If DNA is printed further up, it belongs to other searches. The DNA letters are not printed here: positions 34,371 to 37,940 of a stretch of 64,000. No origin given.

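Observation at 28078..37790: Candidate undescribed exopolysaccharide synthesis system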

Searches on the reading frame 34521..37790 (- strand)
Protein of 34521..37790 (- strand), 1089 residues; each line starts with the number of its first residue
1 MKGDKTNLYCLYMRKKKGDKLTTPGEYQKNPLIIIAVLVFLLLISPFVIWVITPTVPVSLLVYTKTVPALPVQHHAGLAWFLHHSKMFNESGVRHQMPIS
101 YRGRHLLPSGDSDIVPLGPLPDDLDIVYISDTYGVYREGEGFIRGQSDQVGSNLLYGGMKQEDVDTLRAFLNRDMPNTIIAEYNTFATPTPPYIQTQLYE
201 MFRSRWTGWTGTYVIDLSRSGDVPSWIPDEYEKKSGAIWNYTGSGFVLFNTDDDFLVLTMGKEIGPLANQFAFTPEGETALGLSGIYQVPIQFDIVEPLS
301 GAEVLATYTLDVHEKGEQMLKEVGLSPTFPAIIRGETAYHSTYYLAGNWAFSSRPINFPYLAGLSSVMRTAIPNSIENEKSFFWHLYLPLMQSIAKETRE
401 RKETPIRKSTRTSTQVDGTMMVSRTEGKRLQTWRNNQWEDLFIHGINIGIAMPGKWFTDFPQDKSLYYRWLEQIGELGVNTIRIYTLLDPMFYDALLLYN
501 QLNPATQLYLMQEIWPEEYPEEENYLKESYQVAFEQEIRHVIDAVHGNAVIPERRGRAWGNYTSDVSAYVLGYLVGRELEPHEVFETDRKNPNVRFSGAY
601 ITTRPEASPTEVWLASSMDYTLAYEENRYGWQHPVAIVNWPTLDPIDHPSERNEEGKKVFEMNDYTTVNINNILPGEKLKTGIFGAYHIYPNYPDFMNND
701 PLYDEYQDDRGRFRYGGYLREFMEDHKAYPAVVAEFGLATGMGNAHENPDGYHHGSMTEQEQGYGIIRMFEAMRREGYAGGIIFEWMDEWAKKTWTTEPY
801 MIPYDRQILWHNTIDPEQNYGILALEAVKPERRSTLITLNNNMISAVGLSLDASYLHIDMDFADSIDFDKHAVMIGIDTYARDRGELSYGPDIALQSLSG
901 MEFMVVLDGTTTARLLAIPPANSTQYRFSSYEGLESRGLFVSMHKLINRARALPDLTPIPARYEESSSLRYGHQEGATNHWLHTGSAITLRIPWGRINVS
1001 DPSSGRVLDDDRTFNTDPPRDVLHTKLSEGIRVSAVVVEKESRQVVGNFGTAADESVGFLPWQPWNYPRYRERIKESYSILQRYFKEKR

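Call 3: search_protein_families(library=pfam, proteins=[window:34521-37790:-], max_evalue=0.01)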
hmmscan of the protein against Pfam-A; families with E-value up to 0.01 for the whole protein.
window:34521-37790:- (1089 aa): 0 families

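Call 48: predict_structure(alignment_id=A2)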
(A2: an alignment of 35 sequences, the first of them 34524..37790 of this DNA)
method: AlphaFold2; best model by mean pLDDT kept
length: 1089 residues; sequences in the alignment: 35
mean_pLDDT: 84.7   pTM: 0.83
mean pLDDT of the five models: 84.7, 84.6, 84.5, 82.9, 80.2
residues with pLDDT >= 90: 507; 70-90: 439; 50-70: 91; < 50: 52
segments of 3 or more residues with pLDDT < 50: 1-26, 143-150, 791-798, 802-807
pLDDT, mean of each block of 10 residues (from residue 1): 35 33 48 85 91 89 74 73 87 73 71 81 91 67 46 73 91 90 82 83 89 92 86 88 93 88 94 95 92 89 94 92 88 89 92 80 89 85 92 93 80 92 95 94 92 70 87 95 92 94 92 90 93 96 97 87 95 90 90 95 95 97 98 91 76 82 76 95 92 76 89 91 90 90 73 77 94 95 81 45 50 72 83 52 81 88 91 94 93 89 95 95 90 93 88 88 89 86 93 88 84 76 83 92 88 70 72 90 93
secondary structure, 60 per line:
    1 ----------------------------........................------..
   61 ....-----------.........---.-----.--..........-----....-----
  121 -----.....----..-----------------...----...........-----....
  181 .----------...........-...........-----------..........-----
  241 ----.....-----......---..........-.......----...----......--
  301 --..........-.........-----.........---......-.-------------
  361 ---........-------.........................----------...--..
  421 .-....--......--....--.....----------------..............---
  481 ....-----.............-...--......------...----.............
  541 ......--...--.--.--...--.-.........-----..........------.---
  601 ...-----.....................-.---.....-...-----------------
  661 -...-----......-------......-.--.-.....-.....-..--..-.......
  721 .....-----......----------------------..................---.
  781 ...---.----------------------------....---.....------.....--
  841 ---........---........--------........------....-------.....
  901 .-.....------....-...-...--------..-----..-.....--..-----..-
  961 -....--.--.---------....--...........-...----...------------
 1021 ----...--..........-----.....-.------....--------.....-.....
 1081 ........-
elements in order (helices of 4 or more, strands of 3 or more residues): H29-52 E59-64 H76-84 H97-100 E101-106 E112-115 E126-130 E154-156 H161-171 E177-181 H192-202 E204-214 H226-235 E245-249 E255-260 E264-273 H275-281 E286-288 E293-298 E303-312 H314-322 E328-336 E340-345 H364-371 H379-403 E414-416 E419-421 E423-426 E429-434 E437-440 E443-447 H464-477 E481-484 H490-502 E509-514 H528-545 E549-551 E560-562 E570-575 H581-590 E601-603 H609-629 E635-639 E673-675 E683-688 H695-699 H701-705 H714-725 E731-736 H759-776 E780-783 H816-819 E823-827 E834-838 E844-851 E855-862 E871-878 E885-888 E896-901 E903-907 E914-917 E944-948 E962-965 E981-984 E987-993 H994-997 E999-1001 E1006-1008 E1025-1027 E1030-1039 E1045-1049 E1058-1061 E1070-1074 H1076-1088

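Call 51: fold_search(model_id=the predicted structure, library=pdb)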
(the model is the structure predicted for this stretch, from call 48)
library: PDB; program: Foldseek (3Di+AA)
matches with E <= 10: 1027; with E <= 0.001: 247
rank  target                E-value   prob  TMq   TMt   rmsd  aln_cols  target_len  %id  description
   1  9g5g_A                3.2e-12  1.00  0.23  0.46  24.1       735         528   13  Glycoside Hydrolase Family 157 from Labilibaculum antarcticum (LaGH157) in complex with Laminaribiose (released 2025-05-21)
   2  9fz9_A                6.8e-12  1.00  0.24  0.47  24.0       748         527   12  Glycoside Hydrolase Family 157 from Labilibaculum antarcticum, wild type SeMet derivative (LaGH157) (released 2025-07-16)
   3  9g4n_C                1.3e-11  1.00  0.24  0.47  20.6       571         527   14  Glycoside Hydrolase Family 157 from Labilibaculum antarcticum (LaGH157) E224A mutant in complex with Laminaritriose an (released 2025-05-21)
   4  9fz9_C                5.5e-11  1.00  0.24  0.46  23.9       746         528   12  Glycoside Hydrolase Family 157 from Labilibaculum antarcticum, wild type SeMet derivative (LaGH157) (released 2025-07-16)
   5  9g4n_A                7.3e-11  1.00  0.24  0.47  20.7       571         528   14  Glycoside Hydrolase Family 157 from Labilibaculum antarcticum (LaGH157) E224A mutant in complex with Laminaritriose an (released 2025-05-21)
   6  9g4n_B                3.2e-10  1.00  0.24  0.47  23.5       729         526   13  Glycoside Hydrolase Family 157 from Labilibaculum antarcticum (LaGH157) E224A mutant in complex with Laminaritriose an (released 2025-05-21)
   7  5uj6_A                3.2e-09  1.00  0.19  0.24  11.1       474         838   12  Crystal Structure of Bacteroides Uniformis beta-glucuronidase (released 2017-06-28)
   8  6d50_A                3.4e-09  1.00  0.20  0.25  13.0       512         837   10  Bacteroides uniforms beta-glucuronidase 2 bound to D-glucaro-1,5-lactone (released 2018-10-17)
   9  6d8g_A                3.6e-09  1.00  0.18  0.23  15.0       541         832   11  D341A D367A calcium binding mutant of Bacteroides uniformis beta-glucuronidase 2 (released 2018-10-17)
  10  6ncw_B                4.0e-09  1.00  0.20  0.36   5.2       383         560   14  Crystal structure of a GH2 beta-galacturonidase from Eisenbergiella tayi bound to glycerol (released 2019-02-20)
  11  6ncx_D                6.6e-09  1.00  0.20  0.37  20.6       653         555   12  Crystal structure of GH2 beta-galacturonidase from Eisenbergiella tayi bound to galacturonate (released 2019-02-20)
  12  6ed1_A                9.6e-09  1.00  0.19  0.23  14.3       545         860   11  Bacteroides dorei Beta-glucuronidase (released 2019-02-13)
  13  8dhe_A                1.1e-08  1.00  0.20  0.32  15.0       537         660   10  Tannerella forsythia beta-glucuronidase (mL1) (released 2023-05-17)
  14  6ncx_A                1.7e-08  1.00  0.20  0.38   5.9       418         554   16  Crystal structure of GH2 beta-galacturonidase from Eisenbergiella tayi bound to galacturonate (released 2019-02-20)
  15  5uj6_B                1.9e-08  1.00  0.20  0.25  11.2       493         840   12  Crystal Structure of Bacteroides Uniformis beta-glucuronidase (released 2017-06-28)
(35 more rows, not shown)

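Call 56: search_protein_families(library=pfam, alignment_id=A2, max_evalue=0.1)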
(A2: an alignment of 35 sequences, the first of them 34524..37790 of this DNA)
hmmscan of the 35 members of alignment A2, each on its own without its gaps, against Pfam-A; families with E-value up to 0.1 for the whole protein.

A. member 1, window:34524-37790:- (1089 aa): 0 families

B. families by the number of members that match (of 35 scanned): 3 families
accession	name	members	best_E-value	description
PF03198.20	Glyco_hydro_72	2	2.2e-05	Glucanosyltransferase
PF14238.11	DUF4340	1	0.018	Domain of unknown function (DUF4340)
PF09245.15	MA-Mit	1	0.088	Mycoplasma arthritidis-derived mitogen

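Call 59: fold_search(model_id=the predicted structure, library=viral)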
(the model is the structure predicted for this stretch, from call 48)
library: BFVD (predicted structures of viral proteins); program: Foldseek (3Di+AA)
matches with E <= 10: 573; with E <= 0.001: 7
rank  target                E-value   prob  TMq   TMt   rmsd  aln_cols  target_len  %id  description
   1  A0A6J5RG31            2.2e-06  1.00  0.16  0.32  17.6       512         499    9  Uncharacterized protein [uncultured Caudovirales phage]
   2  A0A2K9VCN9            1.0e-05  1.00  0.19  0.34  15.1       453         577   10  Glycosyl hydrolase [Lactobacillus phage Bacchae]
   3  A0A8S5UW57            1.5e-05  1.00  0.17  0.36  23.2       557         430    8  Endoglucanase, glycoside hydrolase family 5, TIM barrel, HYDROLASE.1A [Siphoviridae sp. ctgaU3]
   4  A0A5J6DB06            1.7e-05  1.00  0.19  0.26  17.5       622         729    9  Putative glycoside hydrolase [Erwinia phage pEp_SNUABM_01]
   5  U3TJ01                1.1e-04  1.00  0.19  0.43   9.0       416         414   14  Uncharacterized protein [Ralstonia phage RSB3]
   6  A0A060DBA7            1.3e-04  0.95  0.13  0.18  23.4       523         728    9  Lyase [Escherichia phage PE3-1]
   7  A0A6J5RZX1            3.2e-04  1.00  0.13  0.45  10.7       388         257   10  Uncharacterized protein [uncultured Caudovirales phage]
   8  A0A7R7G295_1          1.2e-03  0.97  0.15  0.17  16.0       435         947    7  (no name in the UniProt tables at hand)
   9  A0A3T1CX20            1.3e-03  1.00  0.20  0.41  11.3       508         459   11  Beta-galactosidase [Acanthamoeba castellanii medusavirus J1]
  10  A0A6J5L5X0            1.4e-03  0.99  0.15  0.49   7.5       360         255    9  Uncharacterized protein [uncultured Caudovirales phage]
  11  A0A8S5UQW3            1.6e-03  0.96  0.16  0.16  10.0       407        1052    9  Spherulation-specific family 4 [Siphoviridae sp. ct89S11]
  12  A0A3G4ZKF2            2.1e-03  0.99  0.17  0.46   7.5       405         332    8  Uncharacterized protein [Terrestrivirus sp.]
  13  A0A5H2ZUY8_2          2.5e-03  0.41  0.16  0.15  25.3       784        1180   10  (no name in the UniProt tables at hand)
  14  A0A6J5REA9            2.6e-03  0.99  0.18  0.42   8.9       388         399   10  Uncharacterized protein [uncultured Caudovirales phage]
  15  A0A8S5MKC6            2.9e-03  0.95  0.16  0.25   9.2       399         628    8  Spherulation-specific family 4 [Siphoviridae sp. ctSdk10]
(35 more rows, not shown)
